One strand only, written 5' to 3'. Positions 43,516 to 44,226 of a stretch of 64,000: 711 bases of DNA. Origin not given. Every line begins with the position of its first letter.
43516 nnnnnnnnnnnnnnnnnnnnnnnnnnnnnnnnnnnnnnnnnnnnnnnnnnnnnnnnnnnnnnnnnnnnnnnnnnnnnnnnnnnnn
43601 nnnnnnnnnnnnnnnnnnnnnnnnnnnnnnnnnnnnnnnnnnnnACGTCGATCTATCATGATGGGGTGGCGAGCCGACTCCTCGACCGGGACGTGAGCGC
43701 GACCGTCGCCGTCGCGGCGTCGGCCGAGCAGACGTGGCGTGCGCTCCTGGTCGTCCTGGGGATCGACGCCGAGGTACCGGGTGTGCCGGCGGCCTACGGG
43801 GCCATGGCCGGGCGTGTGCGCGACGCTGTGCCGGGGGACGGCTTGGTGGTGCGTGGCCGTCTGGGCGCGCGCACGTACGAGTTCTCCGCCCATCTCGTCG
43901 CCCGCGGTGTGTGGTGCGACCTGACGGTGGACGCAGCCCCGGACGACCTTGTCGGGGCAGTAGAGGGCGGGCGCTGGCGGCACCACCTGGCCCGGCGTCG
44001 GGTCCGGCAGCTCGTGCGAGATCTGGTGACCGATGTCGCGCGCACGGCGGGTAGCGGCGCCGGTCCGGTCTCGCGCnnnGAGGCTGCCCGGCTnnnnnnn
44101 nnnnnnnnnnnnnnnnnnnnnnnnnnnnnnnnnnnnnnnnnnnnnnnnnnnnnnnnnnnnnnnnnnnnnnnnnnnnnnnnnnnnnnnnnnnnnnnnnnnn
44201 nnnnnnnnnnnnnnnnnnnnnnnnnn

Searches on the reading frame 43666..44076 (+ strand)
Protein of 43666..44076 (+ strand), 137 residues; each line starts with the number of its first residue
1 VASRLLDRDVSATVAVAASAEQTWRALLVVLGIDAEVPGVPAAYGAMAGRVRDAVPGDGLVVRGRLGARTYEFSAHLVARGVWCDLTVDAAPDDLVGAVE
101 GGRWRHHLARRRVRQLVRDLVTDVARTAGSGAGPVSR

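Call 7: search_protein_families(library=pfam, proteins=[window:43666-44076:+])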
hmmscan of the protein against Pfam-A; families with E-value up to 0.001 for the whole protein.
window:43666-44076:+ (137 aa): 0 families

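Call 10: search_protein_families(library=ncbifam, proteins=[window:43666-44076:+], max_evalue=0.001)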
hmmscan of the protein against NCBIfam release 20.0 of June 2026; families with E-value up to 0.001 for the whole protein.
window:43666-44076:+ (137 aa): 0 families

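Call 28: search_protein_families(library=pfam, proteins=[window:43666-44076:+], max_evalue=10)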
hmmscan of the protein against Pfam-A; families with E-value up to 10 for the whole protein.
window:43666-44076:+ (137 aa): 0 families

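Call 96: find_homologous_proteins(query=window:43666-44076:+, max_evalue=0.001)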
Query window:43666-44076:+ (137 aa): 4 proteins with E <= 0.001 among 475 candidates.
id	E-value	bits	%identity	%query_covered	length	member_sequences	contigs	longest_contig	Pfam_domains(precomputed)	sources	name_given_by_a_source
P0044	5.3e-74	264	99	93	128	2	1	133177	-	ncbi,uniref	ncbi:hypothetical protein [Cellulosimicrobium sp. RS]|uniref:hypothetical protein n=1 Tax=Cellulosim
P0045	2.1e-49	185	66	100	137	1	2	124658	-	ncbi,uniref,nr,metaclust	ncbi:hypothetical protein [Cellulosimicrobium funkei]|uniref:SRPBCC family protein n=1 Tax=Cellulosi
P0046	1.4e-44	169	78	77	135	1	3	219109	-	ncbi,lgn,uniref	ncbi:hypothetical protein [Cellulosimicrobium funkei]|uniref:hypothetical protein n=1 Tax=Cellulosim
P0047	1.8e-37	146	61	95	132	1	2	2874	-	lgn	-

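Call 99: find_encoding_contigs(protein=P0044, flank=6000, max_places=1)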
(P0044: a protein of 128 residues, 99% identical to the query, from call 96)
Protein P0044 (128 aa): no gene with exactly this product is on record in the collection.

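Call 108: predict_structure(alignment_id=A7)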
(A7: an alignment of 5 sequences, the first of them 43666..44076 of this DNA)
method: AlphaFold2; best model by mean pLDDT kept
length: 137 residues; sequences in the alignment: 5
mean_pLDDT: 83.1   pTM: 0.79
mean pLDDT of the five models: 83.1, 82.6, 82.4, 81.6, 81.4
residues with pLDDT >= 90: 85; 70-90: 24; 50-70: 9; < 50: 19
segments of 3 or more residues with pLDDT < 50: 1-7, 96-102, 133-137
pLDDT, mean of each block of 10 residues (from residue 1): 46 94 96 91 95 93 90 94 94 61 65 94 93 45
secondary structure, 60 per line:
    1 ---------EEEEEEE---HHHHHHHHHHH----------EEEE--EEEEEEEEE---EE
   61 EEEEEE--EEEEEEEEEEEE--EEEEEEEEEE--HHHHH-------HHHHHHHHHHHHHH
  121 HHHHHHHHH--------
elements in order: E10-16 H20-30 E41-44 E47-55 E59-66 E69-80 E83-92 H95-99 H107-129

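Call 110: fold_search(model_id=the predicted structure, library=pdb)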
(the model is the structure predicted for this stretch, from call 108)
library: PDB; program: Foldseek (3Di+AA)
matches with E <= 10: 1376; with E <= 0.001: 28
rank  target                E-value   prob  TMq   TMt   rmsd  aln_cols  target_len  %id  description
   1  6v04                  6.9e-06  1.00  0.66  0.36   3.4       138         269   18  DynU16 crystal structure, a putative protein in the dynemicin biosynthetic locus (released 2020-11-18)
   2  1xn6_MODEL_1_A        3.1e-05  1.00  0.65  0.62   4.7       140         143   12  Solution Structure of Northeast Structural Genomics Target Protein BcR68 encoded in gene Q816V6 of B. cereus (released 2004-12-14)
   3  4fpw_A                3.7e-05  1.00  0.49  0.44  10.3       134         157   16  Crystal Structure of CalU16 from Micromonospora echinospora. Northeast Structural Genomics Consortium Target MiR12. (released 2012-12-12)
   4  1x53_MODEL_1_A        6.0e-05  1.00  0.61  0.58   8.5       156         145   15  The solution structure of the C-terminal domain of human Activator of 90 kDa heat shock protein ATPase homolog (released 2005-11-15)
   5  8z3h                  6.3e-05  1.00  0.52  0.54   7.4       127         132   13  Benzbromarone interferes with the interaction between Hsp90 and Aha1 by interacting with both of them (released 2025-04-23)
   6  7dme_MODEL_1_A        8.5e-05  1.00  0.52  0.25   8.6       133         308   13  Solution structure of human Aha1 (released 2021-04-21)
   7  7wa9                  9.5e-05  1.00  0.52  0.50   5.8       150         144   10  Crystal structure of MSMEG_5634 from Mycobacterium smegmatis (released 2022-10-19)
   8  3q63_A                1.2e-04  1.00  0.55  0.57   6.0       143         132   12  X-ray crystal structure of protein MLL2253 from Mesorhizobium loti, Northeast Structural Genomics Consortium Target Ml (released 2011-01-12)
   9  2pcs                  1.6e-04  1.00  0.53  0.49   5.8       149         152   13  Crystal structure of conserved protein from Geobacillus kaustophilus (released 2007-04-10)
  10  3q63_F                1.9e-04  1.00  0.51  0.50   6.4       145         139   12  X-ray crystal structure of protein MLL2253 from Mesorhizobium loti, Northeast Structural Genomics Consortium Target Ml (released 2011-01-12)
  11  8uds                  2.2e-04  1.00  0.48  0.46   6.2       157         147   17  The Crystal Structure of CoxG from M. smegmatis, minus lipid anchoring C-terminus. (released 2024-10-02)
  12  1z94_B                2.2e-04  1.00  0.40  0.38  10.0       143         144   17  X-Ray Crystal Structure of Protein CV1439 from Chromobacterium violaceum. Northeast Structural Genomics Consortium Tar (released 2005-05-10)
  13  3rd6_A                2.6e-04  1.00  0.43  0.42   6.7       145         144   15  Crystal structure of Mll3558 protein from Rhizobium loti. Northeast Structural Genomics Consortium target id MlR403 (released 2011-05-25)
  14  3q63_B                2.7e-04  1.00  0.64  0.64   4.4       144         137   11  X-ray crystal structure of protein MLL2253 from Mesorhizobium loti, Northeast Structural Genomics Consortium Target Ml (released 2011-01-12)
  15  4fpw_B                2.7e-04  1.00  0.50  0.43  11.2       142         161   15  Crystal Structure of CalU16 from Micromonospora echinospora. Northeast Structural Genomics Consortium Target MiR12. (released 2012-12-12)
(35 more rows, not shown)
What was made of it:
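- ORF137 has an SRPBCC fold (call 110), a gene class commonly paired with ArsR regulators (general knowledge).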
